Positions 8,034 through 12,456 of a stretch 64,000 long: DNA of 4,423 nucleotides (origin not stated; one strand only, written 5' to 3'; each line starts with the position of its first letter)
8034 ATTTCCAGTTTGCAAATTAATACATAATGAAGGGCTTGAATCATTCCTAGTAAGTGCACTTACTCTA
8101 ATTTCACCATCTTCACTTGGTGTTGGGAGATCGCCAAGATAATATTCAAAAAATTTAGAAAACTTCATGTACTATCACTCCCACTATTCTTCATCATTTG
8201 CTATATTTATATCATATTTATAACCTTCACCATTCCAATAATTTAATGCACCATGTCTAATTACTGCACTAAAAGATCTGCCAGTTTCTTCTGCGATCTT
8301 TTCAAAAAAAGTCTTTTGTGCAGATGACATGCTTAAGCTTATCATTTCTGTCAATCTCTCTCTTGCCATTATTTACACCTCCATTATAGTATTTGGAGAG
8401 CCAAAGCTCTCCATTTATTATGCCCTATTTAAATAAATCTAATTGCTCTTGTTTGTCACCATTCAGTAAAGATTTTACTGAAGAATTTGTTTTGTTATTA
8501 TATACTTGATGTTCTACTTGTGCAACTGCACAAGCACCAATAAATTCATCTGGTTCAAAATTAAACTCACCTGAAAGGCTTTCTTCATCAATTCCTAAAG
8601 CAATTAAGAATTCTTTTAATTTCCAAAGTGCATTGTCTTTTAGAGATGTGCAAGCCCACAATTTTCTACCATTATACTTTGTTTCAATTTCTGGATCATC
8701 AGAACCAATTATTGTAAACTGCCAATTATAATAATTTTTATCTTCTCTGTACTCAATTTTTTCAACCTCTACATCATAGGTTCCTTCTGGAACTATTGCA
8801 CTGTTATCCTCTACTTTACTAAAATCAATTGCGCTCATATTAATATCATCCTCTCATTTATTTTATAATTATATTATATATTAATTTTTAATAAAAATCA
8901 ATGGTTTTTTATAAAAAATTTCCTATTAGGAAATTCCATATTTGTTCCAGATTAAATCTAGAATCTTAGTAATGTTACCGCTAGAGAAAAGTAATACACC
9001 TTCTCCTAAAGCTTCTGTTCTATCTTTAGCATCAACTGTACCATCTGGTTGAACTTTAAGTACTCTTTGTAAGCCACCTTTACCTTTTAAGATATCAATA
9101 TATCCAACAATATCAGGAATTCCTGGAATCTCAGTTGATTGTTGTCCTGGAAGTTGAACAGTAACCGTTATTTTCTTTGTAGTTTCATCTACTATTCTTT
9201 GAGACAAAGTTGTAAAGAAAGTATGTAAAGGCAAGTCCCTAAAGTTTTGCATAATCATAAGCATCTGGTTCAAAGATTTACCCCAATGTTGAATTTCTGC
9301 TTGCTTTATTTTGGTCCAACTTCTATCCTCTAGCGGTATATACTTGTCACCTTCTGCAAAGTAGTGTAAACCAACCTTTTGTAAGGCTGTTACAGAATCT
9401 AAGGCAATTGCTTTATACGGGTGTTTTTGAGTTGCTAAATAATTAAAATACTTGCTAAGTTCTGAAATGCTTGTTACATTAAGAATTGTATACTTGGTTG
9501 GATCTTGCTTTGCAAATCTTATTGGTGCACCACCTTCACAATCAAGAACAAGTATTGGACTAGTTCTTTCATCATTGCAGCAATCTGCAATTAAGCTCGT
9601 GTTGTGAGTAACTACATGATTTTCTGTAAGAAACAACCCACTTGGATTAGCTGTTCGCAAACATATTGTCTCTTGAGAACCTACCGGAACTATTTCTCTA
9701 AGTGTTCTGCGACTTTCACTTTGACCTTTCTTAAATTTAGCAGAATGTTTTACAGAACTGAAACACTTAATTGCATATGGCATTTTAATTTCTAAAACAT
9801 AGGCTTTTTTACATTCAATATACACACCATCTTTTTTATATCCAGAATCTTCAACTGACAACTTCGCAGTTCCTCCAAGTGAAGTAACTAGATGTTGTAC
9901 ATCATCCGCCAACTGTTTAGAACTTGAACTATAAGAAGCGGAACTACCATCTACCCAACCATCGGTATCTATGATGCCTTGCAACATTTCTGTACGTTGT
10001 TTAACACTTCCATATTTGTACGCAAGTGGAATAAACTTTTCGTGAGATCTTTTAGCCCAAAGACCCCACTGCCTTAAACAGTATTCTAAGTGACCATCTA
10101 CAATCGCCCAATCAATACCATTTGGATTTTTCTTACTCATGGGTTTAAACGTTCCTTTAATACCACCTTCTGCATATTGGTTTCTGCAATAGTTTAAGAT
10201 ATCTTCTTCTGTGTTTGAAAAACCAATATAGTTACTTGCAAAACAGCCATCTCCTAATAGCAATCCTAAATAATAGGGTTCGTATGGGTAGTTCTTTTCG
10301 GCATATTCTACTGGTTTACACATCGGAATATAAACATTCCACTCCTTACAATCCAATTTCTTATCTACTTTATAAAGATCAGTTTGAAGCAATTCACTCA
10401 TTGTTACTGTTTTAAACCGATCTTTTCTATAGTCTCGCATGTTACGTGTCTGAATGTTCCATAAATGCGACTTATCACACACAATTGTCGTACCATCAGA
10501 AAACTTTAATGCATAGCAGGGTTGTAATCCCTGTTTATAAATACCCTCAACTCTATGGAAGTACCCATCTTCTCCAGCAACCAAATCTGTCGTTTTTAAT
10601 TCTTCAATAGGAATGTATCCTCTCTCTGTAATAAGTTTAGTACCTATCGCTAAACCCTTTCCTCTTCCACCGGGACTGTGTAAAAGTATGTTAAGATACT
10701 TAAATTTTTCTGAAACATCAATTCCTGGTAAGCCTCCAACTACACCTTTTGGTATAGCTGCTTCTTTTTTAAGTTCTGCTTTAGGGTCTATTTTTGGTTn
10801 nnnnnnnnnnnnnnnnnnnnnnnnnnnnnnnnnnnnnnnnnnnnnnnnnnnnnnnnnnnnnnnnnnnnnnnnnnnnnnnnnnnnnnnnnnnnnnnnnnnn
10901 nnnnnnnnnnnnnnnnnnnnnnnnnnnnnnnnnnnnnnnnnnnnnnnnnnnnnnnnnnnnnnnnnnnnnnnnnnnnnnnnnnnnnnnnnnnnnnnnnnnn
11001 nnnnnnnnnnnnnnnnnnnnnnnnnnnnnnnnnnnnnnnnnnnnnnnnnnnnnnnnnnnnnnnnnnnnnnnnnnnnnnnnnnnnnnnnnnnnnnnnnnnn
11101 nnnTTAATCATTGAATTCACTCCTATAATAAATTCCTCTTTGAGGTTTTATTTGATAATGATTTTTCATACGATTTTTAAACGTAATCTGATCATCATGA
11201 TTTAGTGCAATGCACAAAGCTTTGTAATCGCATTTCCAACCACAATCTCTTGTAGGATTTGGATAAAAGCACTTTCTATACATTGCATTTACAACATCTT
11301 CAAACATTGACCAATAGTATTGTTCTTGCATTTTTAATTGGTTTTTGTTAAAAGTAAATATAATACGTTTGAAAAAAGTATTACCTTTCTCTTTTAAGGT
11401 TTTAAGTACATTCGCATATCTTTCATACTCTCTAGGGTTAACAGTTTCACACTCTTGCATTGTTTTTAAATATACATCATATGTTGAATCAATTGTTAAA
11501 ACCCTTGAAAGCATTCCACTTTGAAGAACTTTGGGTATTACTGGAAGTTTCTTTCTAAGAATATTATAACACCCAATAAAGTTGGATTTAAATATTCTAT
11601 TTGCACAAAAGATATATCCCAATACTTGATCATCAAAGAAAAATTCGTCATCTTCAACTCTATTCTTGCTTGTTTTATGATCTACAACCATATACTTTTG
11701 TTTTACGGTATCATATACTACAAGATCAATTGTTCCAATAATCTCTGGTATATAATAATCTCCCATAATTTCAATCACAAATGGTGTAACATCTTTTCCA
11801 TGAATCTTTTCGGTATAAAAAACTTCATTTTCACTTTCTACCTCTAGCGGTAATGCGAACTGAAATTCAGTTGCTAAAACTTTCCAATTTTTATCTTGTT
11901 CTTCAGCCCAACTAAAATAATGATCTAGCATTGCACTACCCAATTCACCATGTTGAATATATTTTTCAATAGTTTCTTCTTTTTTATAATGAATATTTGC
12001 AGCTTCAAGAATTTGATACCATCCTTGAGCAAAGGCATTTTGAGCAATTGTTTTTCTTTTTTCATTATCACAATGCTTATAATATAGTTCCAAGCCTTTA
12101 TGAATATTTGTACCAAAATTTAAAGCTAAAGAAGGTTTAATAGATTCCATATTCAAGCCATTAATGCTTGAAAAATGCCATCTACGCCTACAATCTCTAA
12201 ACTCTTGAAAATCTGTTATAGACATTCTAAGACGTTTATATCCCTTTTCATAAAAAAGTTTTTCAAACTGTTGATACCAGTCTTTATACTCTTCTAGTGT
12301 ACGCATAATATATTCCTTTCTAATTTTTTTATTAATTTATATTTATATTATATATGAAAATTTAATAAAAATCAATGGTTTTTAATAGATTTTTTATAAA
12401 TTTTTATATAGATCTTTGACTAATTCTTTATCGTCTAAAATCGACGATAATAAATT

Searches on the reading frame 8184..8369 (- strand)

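Call 71: search_protein_families(library=pfam, proteins=[window:8184-8369:-], max_evalue=0.01)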
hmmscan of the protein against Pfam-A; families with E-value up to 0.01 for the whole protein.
window:8184-8369:- (61 aa): 1 family
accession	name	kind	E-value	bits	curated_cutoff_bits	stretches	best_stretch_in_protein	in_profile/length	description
PF19807.5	DUF6290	-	0.0093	16.6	27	0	9-42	3-36/72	Family of unknown function (DUF6290)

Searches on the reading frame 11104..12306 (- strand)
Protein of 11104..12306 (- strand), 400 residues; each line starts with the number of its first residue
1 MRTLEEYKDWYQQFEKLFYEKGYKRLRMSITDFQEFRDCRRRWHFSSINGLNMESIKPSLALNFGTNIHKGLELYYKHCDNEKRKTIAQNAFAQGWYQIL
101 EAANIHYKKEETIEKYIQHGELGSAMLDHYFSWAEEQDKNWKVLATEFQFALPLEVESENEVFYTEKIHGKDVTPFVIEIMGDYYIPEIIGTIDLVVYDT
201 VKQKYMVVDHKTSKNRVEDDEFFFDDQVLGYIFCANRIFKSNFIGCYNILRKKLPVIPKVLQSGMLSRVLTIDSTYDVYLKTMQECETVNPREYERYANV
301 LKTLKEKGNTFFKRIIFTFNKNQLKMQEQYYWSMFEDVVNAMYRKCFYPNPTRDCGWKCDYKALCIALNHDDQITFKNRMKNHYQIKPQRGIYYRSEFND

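Call 20: search_protein_families(library=phrogs, proteins=[window:11104-12306:-], max_evalue=0.00001)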
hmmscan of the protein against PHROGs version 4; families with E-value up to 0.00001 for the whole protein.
window:11104-12306:- (400 aa): 2 families
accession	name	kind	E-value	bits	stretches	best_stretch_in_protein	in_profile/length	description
phrog_1218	-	DNA, RNA and nucleotide metabolism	1.4e-37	130.8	1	26-381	8-345/364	exonuclease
phrog_69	-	DNA, RNA and nucleotide metabolism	1.3e-12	48.5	1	33-241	95-253/501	exonuclease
